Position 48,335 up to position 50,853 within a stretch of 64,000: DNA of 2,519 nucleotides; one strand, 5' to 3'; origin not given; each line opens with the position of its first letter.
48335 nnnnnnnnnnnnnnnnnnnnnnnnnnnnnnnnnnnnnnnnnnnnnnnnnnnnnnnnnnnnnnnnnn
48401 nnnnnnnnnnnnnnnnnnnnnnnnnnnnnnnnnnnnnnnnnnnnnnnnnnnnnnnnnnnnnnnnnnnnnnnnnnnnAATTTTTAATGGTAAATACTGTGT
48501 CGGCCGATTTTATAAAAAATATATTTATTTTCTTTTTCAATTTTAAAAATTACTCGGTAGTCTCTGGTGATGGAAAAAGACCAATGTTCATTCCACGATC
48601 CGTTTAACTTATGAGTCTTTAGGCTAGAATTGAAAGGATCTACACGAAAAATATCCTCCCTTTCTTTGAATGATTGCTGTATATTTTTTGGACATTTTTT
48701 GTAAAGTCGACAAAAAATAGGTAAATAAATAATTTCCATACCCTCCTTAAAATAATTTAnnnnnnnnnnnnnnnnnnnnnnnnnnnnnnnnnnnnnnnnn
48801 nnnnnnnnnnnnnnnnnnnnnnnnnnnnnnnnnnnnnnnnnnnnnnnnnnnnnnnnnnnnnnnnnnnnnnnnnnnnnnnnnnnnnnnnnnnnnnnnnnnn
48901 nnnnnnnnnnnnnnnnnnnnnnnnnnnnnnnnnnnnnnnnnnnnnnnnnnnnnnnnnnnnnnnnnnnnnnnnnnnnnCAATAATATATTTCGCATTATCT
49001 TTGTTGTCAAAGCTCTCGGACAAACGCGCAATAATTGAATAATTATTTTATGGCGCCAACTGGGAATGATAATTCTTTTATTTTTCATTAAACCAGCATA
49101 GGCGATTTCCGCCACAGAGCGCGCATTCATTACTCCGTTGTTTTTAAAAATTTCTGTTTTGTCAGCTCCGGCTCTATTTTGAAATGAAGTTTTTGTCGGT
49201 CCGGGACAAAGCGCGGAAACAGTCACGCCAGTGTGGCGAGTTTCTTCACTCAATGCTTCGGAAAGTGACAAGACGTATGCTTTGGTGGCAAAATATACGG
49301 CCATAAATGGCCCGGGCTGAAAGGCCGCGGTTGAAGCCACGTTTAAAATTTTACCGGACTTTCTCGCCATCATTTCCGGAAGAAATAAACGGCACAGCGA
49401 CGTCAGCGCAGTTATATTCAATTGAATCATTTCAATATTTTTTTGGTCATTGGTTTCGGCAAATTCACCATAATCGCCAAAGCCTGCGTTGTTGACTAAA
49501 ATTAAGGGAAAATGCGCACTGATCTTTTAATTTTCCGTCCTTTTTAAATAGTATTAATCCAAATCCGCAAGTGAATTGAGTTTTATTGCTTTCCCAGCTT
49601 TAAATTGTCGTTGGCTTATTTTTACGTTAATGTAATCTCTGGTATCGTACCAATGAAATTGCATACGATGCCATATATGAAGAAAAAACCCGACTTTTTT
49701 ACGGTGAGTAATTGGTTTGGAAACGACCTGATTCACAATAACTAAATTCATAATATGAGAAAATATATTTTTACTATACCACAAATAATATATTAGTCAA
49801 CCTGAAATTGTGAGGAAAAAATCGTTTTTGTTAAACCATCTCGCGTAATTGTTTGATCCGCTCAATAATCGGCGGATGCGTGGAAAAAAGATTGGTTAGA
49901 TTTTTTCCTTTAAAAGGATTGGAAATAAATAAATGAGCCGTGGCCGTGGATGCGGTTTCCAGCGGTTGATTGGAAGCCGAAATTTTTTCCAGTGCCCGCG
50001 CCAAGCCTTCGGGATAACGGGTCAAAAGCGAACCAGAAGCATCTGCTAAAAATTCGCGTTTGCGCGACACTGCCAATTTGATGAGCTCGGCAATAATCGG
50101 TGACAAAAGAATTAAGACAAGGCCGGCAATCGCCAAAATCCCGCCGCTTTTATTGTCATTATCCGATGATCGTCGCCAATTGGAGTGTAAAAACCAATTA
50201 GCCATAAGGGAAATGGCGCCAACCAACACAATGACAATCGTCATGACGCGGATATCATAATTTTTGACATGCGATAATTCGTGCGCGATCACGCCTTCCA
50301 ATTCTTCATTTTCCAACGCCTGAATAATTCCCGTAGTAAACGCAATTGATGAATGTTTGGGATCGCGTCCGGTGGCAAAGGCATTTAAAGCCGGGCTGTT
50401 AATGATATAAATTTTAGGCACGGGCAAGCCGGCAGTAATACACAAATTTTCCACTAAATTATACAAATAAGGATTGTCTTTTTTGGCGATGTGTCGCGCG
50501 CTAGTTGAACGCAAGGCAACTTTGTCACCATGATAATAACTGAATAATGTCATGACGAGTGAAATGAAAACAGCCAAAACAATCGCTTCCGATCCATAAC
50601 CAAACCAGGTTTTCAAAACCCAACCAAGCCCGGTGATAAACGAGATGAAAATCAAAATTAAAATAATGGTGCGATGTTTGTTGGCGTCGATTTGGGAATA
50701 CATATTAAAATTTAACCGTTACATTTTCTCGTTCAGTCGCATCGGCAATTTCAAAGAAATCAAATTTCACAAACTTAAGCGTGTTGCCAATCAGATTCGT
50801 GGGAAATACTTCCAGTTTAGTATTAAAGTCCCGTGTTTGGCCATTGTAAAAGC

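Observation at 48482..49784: RelE/YafQ-like TA cassette with a three-member small-protein family, and an SDR gene disrupted by these insertions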

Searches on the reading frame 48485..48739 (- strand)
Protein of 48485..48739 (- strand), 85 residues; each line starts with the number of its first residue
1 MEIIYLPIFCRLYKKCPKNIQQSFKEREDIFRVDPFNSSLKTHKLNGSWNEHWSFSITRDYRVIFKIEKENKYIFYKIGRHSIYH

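Call 5: search_protein_families(library=pfam, max_evalue=1, proteins=[window:48485-48739:-])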
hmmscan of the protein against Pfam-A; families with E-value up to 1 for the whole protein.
window:48485-48739:- (85 aa): 5 families
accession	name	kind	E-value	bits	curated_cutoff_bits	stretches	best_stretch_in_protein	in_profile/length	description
PF15738.11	YafQ_toxin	-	5.5e-07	30.2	30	1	20-82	23-84/88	Bacterial toxin of type II toxin-antitoxin system, YafQ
PF05015.19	HigB-like_toxin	-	0.00054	20.8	27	1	41-73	52-82/91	RelE-like toxin of type II toxin-antitoxin system HigB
PF06769.20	YoeB_toxin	-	0.0036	17.7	27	1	29-71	29-70/80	YoeB-like toxin of bacterial type II toxin-antitoxin system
PF05016.21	ParE_toxin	-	0.004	18.1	23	1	45-82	53-86/89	ParE toxin of type II toxin-antitoxin system, parDE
PF24732.2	ParE_like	-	0.0069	16.8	24.4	1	40-84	23-65/67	ParE-like toxin domain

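Call 6: search_protein_families(library=ncbifam, max_evalue=1, proteins=[window:48485-48739:-])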
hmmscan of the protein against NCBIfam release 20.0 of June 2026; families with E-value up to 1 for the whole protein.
window:48485-48739:- (85 aa): 3 families
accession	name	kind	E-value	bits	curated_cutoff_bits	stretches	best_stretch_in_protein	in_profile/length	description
TIGR00053.1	TIGR00053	subfamily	6.2e-06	26.8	87.25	1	8-82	13-88/92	YafQ family addiction module toxin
TIGR02116.1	toxin_Txe_YoeB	equivalog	7.1e-06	26.1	51.8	1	18-74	17-72/80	Txe/YoeB family addiction module toxin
TIGR02385.1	RelE_StbE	subfamily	1.1e-05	25.9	27.9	1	32-81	35-84/88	type II toxin-antitoxin system mRNA interferase toxin, RelE/StbE family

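Call 39: search_solved_structures(query=A8, max_evalue=0.01, show_alignments=2)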
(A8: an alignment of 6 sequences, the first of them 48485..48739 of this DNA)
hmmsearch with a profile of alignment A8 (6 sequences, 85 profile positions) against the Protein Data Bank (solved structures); distinct sequences matched with E-value up to 0.01: 12.
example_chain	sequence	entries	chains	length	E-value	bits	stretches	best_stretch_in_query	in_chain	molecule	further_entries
4nrn_A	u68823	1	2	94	0.0003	24.4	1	5-82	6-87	metal-bound toxin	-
2otr_A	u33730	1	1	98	0.00035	24.2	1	5-82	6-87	Hypothetical protein HP0892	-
5ixl_A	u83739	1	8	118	0.0036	21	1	40-81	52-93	Endoribonuclease HigB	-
4ls4_A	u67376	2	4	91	0.0046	20.6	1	7-82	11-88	Uncharacterized protein, Toxin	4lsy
4px8_A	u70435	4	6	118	0.005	20.5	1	40-81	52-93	Killer protein | Host inhibition of growth B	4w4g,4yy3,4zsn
7bwf_A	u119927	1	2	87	0.0056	20.3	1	1-71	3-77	Addiction module antitoxin RelB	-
4mct_B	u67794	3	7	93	0.0058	20.3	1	40-75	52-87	Killer protein | Endoribonuclease HigB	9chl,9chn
1z8m_A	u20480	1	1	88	0.0065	20.1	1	7-82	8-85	conserved hypothetical protein HP0894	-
2a6q_E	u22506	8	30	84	0.0071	20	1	3-71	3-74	Toxin yoeB | TOXIN OF THE YOEB-YEFM TOXIN-ANTITOXIN SYSTEM | Addiction module toxin, Txe/YoeB family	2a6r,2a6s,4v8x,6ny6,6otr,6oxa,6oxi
4ltt_A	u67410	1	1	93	0.0078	19.9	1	7-82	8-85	Uncharacterized protein, toxin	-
4mcx_B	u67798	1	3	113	0.0086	19.7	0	40-75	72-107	Killer protein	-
6l8e_E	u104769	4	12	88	0.0095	19.6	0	1-71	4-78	YoeB toxin | YoeB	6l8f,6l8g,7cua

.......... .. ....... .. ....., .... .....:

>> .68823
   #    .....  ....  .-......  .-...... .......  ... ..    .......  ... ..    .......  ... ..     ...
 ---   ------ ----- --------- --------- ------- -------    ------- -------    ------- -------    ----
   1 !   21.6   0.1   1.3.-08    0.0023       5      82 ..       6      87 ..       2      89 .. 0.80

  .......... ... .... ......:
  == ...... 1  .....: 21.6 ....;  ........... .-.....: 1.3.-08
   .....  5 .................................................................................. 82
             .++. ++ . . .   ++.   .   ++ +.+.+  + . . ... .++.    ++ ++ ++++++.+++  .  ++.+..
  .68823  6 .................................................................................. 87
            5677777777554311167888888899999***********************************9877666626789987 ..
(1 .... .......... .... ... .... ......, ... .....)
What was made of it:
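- On RelE/ParE-superfamily toxin (YafQ/YoeB/RelE-like mRNA interferase): A profile of six orthologues hits solved HP0892, HP0894, HigB and YoeB at E 3e-4 to 1e-2 (call 39).
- Closest known: Helicobacter pylori HP0892 and HP0894 toxins. Same: The alignment runs almost end to end, covering profile positions 5-82 (call 39).
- A six-toxin profile hits solved structures HP0892, HP0894, HigB and YoeB at E 3e-4 to 1e-2 (call 39).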

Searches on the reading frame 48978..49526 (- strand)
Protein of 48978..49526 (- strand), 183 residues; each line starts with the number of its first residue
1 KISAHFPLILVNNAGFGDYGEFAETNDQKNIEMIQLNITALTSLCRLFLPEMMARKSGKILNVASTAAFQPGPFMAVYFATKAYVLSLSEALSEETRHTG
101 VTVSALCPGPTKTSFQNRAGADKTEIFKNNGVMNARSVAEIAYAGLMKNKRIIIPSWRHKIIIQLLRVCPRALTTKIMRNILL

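Call 5: search_protein_families(library=pfam, max_evalue=1, proteins=[window:48978-49526:-])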
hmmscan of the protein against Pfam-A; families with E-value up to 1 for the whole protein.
window:48978-49526:- (183 aa): 2 families
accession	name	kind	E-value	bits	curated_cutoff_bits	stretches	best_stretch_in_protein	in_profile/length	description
PF00106.31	adh_short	-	6.7e-31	107.7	26.6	1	9-122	80-193/195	short chain dehydrogenase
PF13561.12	adh_short_C2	-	3.8e-20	72.9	27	1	9-123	74-189/236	Enoyl-(Acyl carrier protein) reductase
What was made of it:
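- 48975..49526 (-): 3' fragment of an SDR gene. Homology runs from about 49505 (LVNNAG) to the natural stop codon. The annotated ORF is 48975..49430, 151 aa (A2821_02490). It matches adh_short positions 80-193 of 195 at E 7e-31 (call 5).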

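Call 6: search_protein_families(library=ncbifam, max_evalue=1, proteins=[window:48978-49526:-])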
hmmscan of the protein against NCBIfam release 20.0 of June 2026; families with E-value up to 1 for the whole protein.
window:48978-49526:- (183 aa): 194 families (the best 25 are shown)
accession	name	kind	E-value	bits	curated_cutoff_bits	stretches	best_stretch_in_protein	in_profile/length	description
NF040690.1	mycolate_SDR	equivalog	5.1e-30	104.8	380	1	9-180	87-259/265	mycolate reductase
NF004196.0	PRK05650.1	equivalog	1.1e-28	100.1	297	1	9-179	82-258/272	SDR family oxidoreductase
NF005878.0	PRK07825.1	subfamily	2.4e-27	96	287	1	9-180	85-251/278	short chain dehydrogenase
NF004514.1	PRK05855.1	equivalog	3e-26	92.2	455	1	7-118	391-503/578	SDR family oxidoreductase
NF005806.0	PRK07666.1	equivalog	1.1e-25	90.4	286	1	9-155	87-230/239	3-ketoacyl-ACP reductase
NF006123.0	PRK08267.1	equivalog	6.6e-24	84.5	261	1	9-180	81-255/261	SDR family oxidoreductase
NF004823.0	PRK06179.1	subfamily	1.1e-23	84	310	1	9-126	77-194/271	oxidoreductase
NF005672.0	PRK07454.1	equivalog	1.5e-22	79.9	234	1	6-117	83-194/241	SDR family oxidoreductase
NF004824.0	PRK06180.1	subfamily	2.4e-22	79.4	298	1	9-122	81-194/279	oxidoreductase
NF005559.1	PRK07231.1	subfamily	9.6e-21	74.4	215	1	9-121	83-196/249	glucose 1-dehydrogenase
NF009464.0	PRK12824.1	subfamily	2.3e-20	73.3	269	1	9-129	83-203/245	3-oxoacyl-ACP reductase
NF004825.0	PRK06181.1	equivalog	6.5e-20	71.5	215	1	9-179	86-260/268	SDR family oxidoreductase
NF006565.0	PRK09072.1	equivalog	4e-19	69.2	238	1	9-178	82-250/265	SDR family oxidoreductase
NF006118.0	PRK08264.1-4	subfamily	6.2e-19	68.4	279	1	9-124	78-194/244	SDR family oxidoreductase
TIGR03206.1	benzo_BadH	equivalog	7.5e-19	68.1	431.2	1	9-117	83-191/250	2-hydroxycyclohexanecarboxyl-CoA dehydrogenase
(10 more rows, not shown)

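Call 18: find_homologous_proteins(query=window:48978-49526:-, max_evalue=1e-20)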
Query window:48978-49526:- (183 aa): 7999 proteins with E <= 1e-20 among 8000 candidates; the best 120 are listed.
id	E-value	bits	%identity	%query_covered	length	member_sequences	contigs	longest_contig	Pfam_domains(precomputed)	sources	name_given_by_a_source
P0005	2.1e-91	322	100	83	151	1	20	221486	PF13561.13,PF00106.32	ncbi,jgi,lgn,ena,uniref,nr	ncbi:MAG: hypothetical protein A2821_02490 [Candidatus Magasanikbacteria bacterium RIFCSPHIGHO2_01_F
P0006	1.6e-62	228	64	95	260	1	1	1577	PF08659.17,PF13561.13,PF00106.32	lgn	-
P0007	3.6e-62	227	63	94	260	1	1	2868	PF08659.17,PF13561.13,PF00106.32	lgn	-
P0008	2.9e-61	224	63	93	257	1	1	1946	PF08659.17,PF13561.13,PF00106.32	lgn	-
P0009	5.4e-61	223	64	90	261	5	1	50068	PF08659.17,PF13561.13,PF00106.32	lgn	-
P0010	4.9e-60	220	59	95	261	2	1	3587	PF08659.17,PF13561.13,PF13460.13,PF00106.32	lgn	-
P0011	9.1e-60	219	61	93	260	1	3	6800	PF08659.17,PF13561.13,PF00106.32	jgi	jgi:short-subunit dehydrogenase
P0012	9.4e-60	219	62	95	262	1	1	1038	PF08659.17,PF13561.13,PF00106.32,PF01370.28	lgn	-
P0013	1.9e-59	218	60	95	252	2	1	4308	PF08659.17,PF13561.13,PF13460.13,PF00106.32,PF01370.28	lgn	-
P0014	2.5e-59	218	59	95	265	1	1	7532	PF08659.17,PF13561.13,PF00106.32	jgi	jgi:short-subunit dehydrogenase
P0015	4.0e-59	217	61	94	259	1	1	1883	PF08659.17,PF13561.13,PF00106.32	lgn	-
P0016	4.4e-59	217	62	93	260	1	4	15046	PF08659.17,PF13561.13,PF00106.32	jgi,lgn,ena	jgi:short-subunit dehydrogenase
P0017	6.0e-59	216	59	93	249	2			PF08659.17,PF13561.13,PF13460.13,PF00106.32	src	-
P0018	6.3e-59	216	60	95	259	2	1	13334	PF08659.17,PF13561.13,PF00106.32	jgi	jgi:short-subunit dehydrogenase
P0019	8.2e-59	216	61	95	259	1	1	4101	PF08659.17,PF13561.13,PF00106.32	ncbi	-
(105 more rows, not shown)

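Call 34: find_encoding_contigs(protein=P0009, flank=4000, max_places=3)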
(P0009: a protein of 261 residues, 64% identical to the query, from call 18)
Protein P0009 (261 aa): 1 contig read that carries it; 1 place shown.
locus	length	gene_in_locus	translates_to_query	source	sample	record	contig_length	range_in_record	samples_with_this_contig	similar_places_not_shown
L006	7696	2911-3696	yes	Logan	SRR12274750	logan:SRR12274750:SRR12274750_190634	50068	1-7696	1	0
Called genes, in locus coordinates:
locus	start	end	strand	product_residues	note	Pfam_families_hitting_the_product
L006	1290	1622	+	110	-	-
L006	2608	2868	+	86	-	-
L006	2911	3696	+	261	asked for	PF00106:adh_short, PF08659:KR, PF13561:adh_short_C2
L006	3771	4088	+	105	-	-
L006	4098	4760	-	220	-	-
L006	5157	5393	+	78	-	-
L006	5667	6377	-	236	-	PF01896:DNA_primase_S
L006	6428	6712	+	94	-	-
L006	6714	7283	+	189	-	-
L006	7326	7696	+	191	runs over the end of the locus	PF05670:NFACT-R_1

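Call 35: find_encoding_contigs(protein=P0007, flank=4000, max_places=3)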
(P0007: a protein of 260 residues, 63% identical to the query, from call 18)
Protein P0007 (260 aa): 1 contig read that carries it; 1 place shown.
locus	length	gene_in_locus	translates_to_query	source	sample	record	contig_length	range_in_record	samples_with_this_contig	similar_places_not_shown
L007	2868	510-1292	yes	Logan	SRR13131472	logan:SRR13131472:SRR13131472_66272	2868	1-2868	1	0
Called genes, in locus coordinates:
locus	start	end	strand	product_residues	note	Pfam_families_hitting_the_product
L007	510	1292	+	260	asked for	PF00106:adh_short, PF08659:KR, PF13561:adh_short_C2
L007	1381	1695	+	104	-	-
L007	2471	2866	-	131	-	?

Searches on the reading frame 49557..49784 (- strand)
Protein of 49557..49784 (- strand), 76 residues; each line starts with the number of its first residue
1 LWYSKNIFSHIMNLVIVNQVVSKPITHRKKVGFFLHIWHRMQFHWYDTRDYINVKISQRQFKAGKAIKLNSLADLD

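Call 5: search_protein_families(library=pfam, max_evalue=1, proteins=[window:49557-49784:-])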
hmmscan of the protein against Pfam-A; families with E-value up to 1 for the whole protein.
window:49557-49784:- (76 aa): 1 family
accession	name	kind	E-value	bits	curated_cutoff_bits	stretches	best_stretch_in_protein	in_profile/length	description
PF12062.14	HSNSD-CE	-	0.055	13.6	25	1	25-70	68-114/205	Heparan sulfate-N-deacetylase, deacetylase domain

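Call 6: search_protein_families(library=ncbifam, max_evalue=1, proteins=[window:49557-49784:-])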
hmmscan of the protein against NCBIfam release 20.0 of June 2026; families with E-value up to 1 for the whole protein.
window:49557-49784:- (76 aa): 0 families

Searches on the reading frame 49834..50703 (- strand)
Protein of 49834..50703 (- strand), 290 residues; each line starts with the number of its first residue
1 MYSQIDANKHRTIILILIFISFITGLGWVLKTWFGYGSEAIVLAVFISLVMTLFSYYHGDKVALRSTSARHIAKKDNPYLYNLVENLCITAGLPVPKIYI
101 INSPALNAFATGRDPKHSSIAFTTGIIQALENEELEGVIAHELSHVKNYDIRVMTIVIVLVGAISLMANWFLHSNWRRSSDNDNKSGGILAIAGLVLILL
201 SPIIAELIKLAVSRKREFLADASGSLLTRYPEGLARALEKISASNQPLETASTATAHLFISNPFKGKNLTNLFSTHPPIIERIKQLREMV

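Call 41: find_related_loci(query=window:49834-50703:-, collection=metagenome_contigs, flank=5000)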
Query window:49834-50703:- (290 aa) in metagenome_contigs; peptide patterns used: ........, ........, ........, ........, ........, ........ (x = any residue, [..] = any of these).
600 stretches matched a pattern (row limit reached: there are more); 560 encode a relative of the query (tblastn E <= 1e-3); the best 80 are kept; 80 distinct loci.
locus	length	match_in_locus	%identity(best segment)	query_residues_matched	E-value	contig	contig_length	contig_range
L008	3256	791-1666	68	1-288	2e-141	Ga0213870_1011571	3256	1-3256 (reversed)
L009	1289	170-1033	69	1-289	3e-138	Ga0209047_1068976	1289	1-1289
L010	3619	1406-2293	65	1-289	8e-130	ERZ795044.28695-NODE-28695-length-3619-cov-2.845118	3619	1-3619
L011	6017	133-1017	64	1-289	2e-124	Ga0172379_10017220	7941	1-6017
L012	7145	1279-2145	64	1-289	3e-123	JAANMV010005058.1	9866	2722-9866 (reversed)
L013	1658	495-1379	62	1-290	1e-131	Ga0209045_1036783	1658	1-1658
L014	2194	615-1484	62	1-289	4e-127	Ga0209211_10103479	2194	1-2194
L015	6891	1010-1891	63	1-289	3e-117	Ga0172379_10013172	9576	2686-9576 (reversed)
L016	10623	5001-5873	61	1-289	1e-113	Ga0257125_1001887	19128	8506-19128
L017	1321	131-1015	64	1-289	1e-122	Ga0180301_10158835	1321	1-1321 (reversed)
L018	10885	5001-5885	59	1-289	3e-111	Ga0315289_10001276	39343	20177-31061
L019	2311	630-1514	61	1-289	1e-116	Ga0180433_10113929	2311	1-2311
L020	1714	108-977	57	1-289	2e-117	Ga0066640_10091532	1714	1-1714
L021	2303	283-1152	64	1-289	1e-114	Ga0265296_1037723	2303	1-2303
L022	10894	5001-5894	61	1-289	2e-117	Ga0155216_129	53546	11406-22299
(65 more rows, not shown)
